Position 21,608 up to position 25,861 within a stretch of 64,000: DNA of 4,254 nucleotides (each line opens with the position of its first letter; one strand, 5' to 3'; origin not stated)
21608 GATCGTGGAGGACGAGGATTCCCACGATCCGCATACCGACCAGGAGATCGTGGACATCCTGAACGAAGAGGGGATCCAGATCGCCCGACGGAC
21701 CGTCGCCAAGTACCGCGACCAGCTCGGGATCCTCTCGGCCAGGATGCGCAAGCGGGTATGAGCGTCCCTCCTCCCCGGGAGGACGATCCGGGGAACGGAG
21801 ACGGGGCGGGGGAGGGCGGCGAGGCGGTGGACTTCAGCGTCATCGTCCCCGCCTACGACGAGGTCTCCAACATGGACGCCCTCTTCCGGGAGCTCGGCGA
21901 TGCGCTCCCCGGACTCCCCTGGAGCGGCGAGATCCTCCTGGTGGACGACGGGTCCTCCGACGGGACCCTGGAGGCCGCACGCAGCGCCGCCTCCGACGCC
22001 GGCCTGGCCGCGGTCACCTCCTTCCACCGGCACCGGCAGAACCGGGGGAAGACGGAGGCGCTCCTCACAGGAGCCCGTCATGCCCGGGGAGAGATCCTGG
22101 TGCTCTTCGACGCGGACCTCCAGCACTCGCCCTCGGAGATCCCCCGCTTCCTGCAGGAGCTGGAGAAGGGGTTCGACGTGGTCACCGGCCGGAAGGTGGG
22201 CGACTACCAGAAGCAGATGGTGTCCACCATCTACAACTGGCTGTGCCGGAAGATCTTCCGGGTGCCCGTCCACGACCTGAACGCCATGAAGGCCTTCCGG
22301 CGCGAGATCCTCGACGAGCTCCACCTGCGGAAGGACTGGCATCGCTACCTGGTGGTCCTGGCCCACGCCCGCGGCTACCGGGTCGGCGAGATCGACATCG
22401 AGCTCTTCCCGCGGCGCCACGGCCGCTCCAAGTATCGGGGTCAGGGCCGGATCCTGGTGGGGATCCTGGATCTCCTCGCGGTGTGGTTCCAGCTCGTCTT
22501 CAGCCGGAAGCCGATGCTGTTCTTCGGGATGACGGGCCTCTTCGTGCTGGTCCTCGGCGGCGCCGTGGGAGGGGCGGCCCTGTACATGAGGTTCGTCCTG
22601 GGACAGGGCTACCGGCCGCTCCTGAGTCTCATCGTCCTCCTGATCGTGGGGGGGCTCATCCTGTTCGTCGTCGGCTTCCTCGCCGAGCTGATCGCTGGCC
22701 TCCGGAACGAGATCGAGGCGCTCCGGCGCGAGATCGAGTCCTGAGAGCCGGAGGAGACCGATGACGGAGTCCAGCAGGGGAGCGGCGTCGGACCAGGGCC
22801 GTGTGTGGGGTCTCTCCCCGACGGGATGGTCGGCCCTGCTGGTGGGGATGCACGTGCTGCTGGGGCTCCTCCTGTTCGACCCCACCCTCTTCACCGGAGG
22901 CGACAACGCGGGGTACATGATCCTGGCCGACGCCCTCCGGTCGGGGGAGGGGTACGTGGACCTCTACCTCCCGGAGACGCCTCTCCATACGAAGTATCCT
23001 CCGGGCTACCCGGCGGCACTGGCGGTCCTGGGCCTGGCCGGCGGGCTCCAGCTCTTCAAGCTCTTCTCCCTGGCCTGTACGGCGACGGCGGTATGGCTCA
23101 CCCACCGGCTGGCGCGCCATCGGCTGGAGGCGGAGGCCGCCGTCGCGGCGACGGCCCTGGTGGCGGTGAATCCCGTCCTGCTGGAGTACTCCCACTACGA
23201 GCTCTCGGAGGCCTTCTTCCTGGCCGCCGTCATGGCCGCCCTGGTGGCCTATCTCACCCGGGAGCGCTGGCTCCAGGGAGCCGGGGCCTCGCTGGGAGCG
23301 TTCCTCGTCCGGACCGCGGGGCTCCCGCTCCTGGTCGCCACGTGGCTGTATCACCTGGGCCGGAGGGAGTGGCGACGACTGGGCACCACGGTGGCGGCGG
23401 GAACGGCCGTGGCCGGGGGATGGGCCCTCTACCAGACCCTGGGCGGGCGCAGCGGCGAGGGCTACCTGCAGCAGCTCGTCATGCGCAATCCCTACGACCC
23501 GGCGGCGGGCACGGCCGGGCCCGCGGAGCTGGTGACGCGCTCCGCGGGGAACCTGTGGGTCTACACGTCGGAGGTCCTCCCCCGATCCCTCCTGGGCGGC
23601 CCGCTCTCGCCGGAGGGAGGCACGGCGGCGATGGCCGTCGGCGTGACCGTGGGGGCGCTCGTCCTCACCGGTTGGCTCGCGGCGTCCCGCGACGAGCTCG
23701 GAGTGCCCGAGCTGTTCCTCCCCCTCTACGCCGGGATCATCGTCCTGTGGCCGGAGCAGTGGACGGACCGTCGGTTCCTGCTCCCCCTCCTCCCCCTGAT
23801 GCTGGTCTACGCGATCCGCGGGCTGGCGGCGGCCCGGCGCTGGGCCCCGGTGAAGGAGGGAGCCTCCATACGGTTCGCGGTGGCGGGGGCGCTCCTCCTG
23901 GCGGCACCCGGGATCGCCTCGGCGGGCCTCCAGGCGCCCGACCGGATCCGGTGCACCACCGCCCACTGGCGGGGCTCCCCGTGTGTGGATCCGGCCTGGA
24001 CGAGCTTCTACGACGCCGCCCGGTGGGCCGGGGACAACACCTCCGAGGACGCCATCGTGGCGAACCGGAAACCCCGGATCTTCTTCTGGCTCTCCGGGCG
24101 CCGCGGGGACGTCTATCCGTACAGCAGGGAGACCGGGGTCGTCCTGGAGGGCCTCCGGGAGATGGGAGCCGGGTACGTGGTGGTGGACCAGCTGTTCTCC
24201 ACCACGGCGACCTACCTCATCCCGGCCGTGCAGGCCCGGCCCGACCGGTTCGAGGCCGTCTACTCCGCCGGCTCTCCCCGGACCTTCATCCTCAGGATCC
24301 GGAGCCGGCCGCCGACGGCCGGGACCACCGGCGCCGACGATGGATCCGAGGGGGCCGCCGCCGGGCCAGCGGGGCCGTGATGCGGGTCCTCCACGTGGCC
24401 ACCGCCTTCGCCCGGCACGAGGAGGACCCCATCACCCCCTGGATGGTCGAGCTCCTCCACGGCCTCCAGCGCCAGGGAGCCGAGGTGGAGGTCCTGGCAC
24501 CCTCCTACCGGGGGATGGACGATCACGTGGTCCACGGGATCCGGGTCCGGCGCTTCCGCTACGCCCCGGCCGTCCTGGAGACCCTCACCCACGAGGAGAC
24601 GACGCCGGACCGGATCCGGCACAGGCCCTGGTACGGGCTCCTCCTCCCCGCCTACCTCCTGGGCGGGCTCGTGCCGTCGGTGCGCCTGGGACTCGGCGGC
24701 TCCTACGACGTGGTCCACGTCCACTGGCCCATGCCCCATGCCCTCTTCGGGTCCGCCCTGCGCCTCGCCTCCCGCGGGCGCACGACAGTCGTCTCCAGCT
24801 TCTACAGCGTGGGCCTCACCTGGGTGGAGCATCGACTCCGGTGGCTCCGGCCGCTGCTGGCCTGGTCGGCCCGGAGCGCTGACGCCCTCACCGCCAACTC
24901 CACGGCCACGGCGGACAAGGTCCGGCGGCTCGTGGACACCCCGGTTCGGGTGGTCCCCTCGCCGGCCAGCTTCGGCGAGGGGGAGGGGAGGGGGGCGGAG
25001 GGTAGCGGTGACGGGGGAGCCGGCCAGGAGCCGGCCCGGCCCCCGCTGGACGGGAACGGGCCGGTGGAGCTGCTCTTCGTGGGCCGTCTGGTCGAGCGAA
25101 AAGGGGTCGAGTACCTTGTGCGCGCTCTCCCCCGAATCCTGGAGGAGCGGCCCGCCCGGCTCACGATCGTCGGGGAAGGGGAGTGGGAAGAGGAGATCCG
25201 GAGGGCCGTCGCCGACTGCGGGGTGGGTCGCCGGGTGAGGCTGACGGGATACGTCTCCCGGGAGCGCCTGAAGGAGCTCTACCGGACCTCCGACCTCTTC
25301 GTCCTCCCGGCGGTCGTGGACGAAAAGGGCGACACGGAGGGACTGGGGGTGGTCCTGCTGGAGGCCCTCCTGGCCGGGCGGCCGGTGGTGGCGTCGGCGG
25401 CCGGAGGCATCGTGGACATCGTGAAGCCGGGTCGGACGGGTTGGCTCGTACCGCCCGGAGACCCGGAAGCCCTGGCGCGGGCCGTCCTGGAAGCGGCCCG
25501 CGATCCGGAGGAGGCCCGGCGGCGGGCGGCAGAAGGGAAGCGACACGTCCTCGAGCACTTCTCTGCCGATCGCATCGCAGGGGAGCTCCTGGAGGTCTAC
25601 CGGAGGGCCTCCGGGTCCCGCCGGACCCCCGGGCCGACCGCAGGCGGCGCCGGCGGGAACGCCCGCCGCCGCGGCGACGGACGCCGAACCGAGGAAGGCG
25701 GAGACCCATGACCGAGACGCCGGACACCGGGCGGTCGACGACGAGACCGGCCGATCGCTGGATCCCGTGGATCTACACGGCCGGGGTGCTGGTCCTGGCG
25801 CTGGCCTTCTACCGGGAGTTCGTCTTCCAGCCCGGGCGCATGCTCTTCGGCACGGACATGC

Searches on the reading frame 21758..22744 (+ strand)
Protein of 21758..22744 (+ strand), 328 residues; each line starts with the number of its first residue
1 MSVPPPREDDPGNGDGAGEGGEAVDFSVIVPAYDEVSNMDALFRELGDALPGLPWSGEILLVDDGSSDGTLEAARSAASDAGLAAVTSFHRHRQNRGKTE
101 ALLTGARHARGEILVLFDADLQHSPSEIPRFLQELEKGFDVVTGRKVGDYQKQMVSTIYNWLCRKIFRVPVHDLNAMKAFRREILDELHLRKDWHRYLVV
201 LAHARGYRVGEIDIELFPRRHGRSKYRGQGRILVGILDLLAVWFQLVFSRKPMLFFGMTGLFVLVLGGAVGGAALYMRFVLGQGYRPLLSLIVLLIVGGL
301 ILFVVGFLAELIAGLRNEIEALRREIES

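Call 56: search_protein_families(library=pfam, proteins=[window:21758-22744:+], max_evalue=0.0001)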
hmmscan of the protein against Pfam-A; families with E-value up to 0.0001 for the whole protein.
window:21758-22744:+ (328 aa): 2 families
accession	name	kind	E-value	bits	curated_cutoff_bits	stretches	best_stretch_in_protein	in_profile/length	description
PF00535.33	Glycos_transf_2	-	7.5e-24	85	23.3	1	27-150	1-119/168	Glycosyl transferase family 2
PF13641.12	Glyco_tranf_2_3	-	2.1e-08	34.9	27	1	26-161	3-139/230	Glycosyltransferase like family 2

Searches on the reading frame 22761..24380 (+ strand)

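Call 9: search_protein_families(library=pfam, proteins=[window:22761-24380:+])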
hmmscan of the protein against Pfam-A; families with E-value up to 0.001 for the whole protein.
window:22761-24380:+ (539 aa): 2 families
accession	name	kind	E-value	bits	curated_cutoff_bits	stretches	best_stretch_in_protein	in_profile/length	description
PF13231.12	PMT_2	-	4.9e-05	24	26.1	1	101-212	26-143/160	Dolichyl-phosphate-mannose-protein mannosyltransferase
PF09594.16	GT87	-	0.00034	20.9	25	1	79-306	3-214/237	Glycosyltransferase family 87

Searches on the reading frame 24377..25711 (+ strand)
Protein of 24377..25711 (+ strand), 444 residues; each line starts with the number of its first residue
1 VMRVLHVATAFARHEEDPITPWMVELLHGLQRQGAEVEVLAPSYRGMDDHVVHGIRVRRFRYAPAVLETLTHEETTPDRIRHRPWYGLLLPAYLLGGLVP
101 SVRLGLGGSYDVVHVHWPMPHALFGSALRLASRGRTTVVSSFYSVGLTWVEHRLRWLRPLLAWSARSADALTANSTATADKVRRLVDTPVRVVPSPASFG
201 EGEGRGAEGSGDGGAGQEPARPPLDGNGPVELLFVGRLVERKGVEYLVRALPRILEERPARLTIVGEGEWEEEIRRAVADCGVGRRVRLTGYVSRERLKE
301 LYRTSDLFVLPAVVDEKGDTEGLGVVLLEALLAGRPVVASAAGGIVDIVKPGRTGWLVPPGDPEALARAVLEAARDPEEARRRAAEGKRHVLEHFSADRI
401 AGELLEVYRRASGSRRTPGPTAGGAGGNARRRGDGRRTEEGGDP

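Call 9: search_protein_families(library=pfam, proteins=[window:24377-25711:+])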
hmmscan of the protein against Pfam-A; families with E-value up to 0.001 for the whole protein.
window:24377-25711:+ (444 aa): 7 families
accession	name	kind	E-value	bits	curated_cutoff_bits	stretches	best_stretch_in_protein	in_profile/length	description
PF00534.26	Glycos_transf_1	-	5.4e-42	143.7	26.4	1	229-388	15-170/172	Glycosyl transferases group 1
PF13692.12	Glyco_trans_1_4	-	2.9e-40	138.2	27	1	231-376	3-142/142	Glycosyl transferases group 1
PF13579.12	Glyco_trans_4_4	-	6.4e-15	56.3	29.7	1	24-194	8-156/158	Glycosyl transferase 4-like domain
PF13439.12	Glyco_transf_4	-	1.6e-14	54.8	28.5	1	24-194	9-163/170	Glycosyltransferase Family 4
PF20706.3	GT4-conflict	-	4.4e-14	52.7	26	1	217-403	187-384/385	Family 4 Glycosyltransferase in conflict systems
PF13524.12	Glyco_trans_1_2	-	1e-11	45.4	25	1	247-405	5-143/144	Glycosyl transferase-like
PF13477.12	Glyco_trans_4_2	-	1.6e-05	25.5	23.4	1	109-175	74-139/139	Glycosyl transferase 4-like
